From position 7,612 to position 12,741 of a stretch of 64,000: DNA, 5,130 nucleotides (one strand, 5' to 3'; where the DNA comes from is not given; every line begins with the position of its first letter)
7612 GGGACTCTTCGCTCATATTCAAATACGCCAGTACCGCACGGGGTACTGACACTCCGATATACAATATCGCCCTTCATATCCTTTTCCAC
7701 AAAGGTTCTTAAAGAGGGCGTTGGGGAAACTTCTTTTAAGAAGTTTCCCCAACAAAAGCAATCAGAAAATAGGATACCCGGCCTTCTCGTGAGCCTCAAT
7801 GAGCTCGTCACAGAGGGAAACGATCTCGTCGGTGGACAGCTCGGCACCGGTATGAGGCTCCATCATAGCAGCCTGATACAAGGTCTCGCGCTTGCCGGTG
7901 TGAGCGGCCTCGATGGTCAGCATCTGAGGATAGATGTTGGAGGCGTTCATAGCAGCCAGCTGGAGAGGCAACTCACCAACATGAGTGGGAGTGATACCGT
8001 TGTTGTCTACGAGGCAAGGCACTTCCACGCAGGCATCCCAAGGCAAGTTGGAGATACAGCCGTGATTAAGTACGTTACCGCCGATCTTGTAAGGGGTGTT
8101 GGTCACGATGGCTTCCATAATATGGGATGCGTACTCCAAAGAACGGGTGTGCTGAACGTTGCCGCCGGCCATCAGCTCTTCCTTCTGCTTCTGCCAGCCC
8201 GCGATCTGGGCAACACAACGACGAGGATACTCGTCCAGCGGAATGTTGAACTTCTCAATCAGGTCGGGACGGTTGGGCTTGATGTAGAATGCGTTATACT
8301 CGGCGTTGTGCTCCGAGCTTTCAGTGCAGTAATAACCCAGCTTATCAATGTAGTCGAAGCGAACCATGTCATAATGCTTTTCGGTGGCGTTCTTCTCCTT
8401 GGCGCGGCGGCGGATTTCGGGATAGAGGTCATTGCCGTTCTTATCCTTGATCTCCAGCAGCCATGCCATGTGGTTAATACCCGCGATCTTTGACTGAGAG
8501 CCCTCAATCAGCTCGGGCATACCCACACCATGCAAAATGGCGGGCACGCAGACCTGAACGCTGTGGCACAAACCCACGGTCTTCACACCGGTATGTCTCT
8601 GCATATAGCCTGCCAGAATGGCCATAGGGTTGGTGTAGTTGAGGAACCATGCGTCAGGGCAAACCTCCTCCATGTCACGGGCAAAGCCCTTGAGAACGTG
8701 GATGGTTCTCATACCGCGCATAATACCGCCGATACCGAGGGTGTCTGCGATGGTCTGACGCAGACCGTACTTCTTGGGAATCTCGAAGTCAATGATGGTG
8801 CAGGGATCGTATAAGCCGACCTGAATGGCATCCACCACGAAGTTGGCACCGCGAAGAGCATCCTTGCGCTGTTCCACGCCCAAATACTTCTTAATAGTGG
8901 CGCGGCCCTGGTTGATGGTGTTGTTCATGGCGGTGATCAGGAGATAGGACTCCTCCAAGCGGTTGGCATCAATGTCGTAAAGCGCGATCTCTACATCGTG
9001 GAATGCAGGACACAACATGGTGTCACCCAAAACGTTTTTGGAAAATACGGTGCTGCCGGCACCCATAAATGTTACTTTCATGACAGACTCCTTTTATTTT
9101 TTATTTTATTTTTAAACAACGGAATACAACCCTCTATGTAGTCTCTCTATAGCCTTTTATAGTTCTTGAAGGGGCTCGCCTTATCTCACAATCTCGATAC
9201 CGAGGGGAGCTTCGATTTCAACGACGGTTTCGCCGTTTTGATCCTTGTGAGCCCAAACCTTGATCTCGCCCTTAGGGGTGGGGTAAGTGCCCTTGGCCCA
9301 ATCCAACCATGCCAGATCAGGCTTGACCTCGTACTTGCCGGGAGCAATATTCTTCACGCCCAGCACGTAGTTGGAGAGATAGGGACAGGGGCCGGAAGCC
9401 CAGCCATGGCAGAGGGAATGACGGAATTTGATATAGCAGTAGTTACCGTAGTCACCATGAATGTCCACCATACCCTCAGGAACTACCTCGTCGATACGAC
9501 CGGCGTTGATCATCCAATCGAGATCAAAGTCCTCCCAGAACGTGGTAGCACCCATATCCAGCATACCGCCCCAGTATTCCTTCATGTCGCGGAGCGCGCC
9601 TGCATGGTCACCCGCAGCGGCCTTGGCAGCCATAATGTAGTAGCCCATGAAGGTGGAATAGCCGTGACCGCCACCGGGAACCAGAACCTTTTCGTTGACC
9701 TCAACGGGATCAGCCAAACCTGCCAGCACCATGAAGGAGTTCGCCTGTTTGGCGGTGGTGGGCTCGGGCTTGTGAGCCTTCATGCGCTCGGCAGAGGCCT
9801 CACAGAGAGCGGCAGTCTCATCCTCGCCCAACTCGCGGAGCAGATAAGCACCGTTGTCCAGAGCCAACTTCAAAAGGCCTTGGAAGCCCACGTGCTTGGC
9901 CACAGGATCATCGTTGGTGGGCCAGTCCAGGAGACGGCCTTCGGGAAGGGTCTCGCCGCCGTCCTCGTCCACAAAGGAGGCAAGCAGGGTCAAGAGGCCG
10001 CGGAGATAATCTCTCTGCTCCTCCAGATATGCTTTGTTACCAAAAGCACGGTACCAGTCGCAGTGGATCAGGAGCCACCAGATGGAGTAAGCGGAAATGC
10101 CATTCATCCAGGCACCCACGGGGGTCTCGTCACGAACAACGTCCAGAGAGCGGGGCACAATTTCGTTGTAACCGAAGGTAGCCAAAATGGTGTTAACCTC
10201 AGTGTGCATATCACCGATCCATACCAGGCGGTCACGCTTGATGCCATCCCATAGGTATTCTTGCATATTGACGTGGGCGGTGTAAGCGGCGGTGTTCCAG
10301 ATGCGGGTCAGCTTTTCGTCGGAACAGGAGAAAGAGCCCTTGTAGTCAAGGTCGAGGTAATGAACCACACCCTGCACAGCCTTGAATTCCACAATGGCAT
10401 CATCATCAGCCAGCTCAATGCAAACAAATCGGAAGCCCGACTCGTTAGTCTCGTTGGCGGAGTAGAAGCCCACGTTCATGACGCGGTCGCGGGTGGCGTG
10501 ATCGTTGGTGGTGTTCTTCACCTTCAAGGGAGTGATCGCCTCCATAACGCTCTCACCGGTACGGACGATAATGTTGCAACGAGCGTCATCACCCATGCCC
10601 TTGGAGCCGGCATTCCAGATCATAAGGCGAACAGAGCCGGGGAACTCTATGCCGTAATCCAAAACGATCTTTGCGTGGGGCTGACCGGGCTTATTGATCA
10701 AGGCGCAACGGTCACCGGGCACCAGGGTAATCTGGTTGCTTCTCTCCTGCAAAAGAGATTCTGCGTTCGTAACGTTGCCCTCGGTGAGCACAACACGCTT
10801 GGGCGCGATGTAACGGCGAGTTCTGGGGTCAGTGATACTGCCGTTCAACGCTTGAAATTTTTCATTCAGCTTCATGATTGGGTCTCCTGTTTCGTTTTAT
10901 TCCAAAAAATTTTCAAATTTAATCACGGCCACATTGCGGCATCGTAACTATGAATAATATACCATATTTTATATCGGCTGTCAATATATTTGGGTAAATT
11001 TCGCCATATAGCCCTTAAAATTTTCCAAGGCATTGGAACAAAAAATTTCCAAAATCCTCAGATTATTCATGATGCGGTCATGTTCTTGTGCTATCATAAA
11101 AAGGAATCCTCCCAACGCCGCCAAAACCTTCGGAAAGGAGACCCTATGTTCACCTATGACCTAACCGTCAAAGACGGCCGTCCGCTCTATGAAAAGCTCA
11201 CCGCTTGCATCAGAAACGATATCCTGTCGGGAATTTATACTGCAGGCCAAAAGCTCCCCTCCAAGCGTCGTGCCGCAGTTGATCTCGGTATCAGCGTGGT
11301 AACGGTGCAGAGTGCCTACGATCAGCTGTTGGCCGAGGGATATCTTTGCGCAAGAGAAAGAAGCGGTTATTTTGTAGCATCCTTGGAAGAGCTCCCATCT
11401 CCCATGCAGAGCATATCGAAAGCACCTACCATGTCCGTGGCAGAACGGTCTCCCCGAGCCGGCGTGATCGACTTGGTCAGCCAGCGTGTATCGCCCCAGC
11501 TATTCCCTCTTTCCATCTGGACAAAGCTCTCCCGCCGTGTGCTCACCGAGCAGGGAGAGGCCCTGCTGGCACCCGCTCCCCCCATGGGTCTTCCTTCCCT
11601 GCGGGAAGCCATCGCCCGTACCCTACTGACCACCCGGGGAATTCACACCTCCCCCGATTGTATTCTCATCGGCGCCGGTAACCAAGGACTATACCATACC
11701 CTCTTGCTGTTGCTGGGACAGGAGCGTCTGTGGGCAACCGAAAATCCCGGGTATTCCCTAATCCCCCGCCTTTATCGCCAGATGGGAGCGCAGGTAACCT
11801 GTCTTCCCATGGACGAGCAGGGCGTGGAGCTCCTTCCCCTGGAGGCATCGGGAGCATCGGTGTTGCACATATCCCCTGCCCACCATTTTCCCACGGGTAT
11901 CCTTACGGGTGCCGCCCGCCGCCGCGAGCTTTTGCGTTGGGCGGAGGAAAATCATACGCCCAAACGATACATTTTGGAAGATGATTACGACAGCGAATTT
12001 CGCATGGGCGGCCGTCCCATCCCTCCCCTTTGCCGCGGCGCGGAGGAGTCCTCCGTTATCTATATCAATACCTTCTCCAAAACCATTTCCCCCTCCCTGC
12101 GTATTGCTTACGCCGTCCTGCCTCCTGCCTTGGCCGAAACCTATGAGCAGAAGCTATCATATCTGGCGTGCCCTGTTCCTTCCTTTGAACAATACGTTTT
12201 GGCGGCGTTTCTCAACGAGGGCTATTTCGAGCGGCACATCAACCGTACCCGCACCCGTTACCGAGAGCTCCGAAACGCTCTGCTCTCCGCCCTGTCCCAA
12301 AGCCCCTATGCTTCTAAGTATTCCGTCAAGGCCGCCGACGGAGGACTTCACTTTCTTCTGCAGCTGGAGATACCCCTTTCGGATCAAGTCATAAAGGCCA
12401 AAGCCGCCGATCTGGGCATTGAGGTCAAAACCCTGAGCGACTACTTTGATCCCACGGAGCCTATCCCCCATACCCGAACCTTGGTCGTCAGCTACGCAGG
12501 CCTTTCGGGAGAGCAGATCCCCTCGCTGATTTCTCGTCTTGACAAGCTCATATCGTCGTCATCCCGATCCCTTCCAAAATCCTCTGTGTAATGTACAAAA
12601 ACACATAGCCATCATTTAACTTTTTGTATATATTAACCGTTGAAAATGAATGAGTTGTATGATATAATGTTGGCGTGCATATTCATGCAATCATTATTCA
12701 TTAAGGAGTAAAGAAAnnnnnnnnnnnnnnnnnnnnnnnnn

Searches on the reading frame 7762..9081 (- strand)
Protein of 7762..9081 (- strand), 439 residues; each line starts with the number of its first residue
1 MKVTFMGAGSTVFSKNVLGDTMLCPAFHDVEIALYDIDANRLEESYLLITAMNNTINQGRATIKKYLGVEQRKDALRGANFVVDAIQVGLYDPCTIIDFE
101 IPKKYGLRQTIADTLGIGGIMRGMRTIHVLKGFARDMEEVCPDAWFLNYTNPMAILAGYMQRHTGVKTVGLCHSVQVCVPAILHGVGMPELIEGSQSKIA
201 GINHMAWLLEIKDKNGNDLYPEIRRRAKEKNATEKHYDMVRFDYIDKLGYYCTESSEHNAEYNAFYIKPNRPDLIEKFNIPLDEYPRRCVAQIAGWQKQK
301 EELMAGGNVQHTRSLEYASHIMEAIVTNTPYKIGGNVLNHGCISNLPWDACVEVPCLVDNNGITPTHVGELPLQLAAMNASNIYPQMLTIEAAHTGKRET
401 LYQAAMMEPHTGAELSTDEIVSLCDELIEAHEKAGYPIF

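Call 32: search_protein_families(library=pfam, proteins=[window:7762-9081:-], max_evalue=0.0001)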
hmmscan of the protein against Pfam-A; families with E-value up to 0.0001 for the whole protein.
window:7762-9081:- (439 aa): 2 families
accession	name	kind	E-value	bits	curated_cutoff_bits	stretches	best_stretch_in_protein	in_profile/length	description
PF11975.13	Glyco_hydro_4C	-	3.5e-64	217.1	24.1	1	199-411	1-211/211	Family 4 glycosyl hydrolase C-terminal domain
PF02056.22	Glyco_hydro_4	-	1.4e-57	194.7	23.2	1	2-180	1-175/183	Family 4 glycosyl hydrolase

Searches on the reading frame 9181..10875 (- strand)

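Call 32: search_protein_families(library=pfam, proteins=[window:9181-10875:-], max_evalue=0.0001)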
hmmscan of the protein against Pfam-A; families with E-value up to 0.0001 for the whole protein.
window:9181-10875:- (564 aa): 1 family
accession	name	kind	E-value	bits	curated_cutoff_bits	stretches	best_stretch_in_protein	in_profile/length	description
PF17389.8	Bac_rhamnosid6H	-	2.9e-15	56.8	24.5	1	179-322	3-157/339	Bacterial alpha-L-rhamnosidase 6 hairpin glycosidase domain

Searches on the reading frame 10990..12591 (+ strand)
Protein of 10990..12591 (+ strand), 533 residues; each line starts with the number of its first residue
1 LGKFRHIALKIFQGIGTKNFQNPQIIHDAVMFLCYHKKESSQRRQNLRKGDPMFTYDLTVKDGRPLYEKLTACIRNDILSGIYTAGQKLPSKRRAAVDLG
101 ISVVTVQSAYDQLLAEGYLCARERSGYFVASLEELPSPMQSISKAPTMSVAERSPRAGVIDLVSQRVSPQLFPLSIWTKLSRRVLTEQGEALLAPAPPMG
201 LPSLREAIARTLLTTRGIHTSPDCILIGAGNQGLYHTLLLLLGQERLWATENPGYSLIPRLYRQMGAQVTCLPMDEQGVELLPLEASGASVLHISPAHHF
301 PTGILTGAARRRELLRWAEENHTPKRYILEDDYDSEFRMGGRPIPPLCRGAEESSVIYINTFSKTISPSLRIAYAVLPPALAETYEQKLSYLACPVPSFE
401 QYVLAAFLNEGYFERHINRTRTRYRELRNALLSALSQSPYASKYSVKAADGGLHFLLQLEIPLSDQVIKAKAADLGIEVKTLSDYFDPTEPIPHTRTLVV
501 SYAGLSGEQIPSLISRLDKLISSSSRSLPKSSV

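Call 32: search_protein_families(library=pfam, proteins=[window:10990-12591:+], max_evalue=0.0001)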
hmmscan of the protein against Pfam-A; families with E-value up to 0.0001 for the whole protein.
window:10990-12591:+ (533 aa): 1 family
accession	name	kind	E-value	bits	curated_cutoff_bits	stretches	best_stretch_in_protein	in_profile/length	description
PF00392.27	GntR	-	2e-13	50.2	27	1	66-129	1-64/64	Bacterial regulatory proteins, gntR family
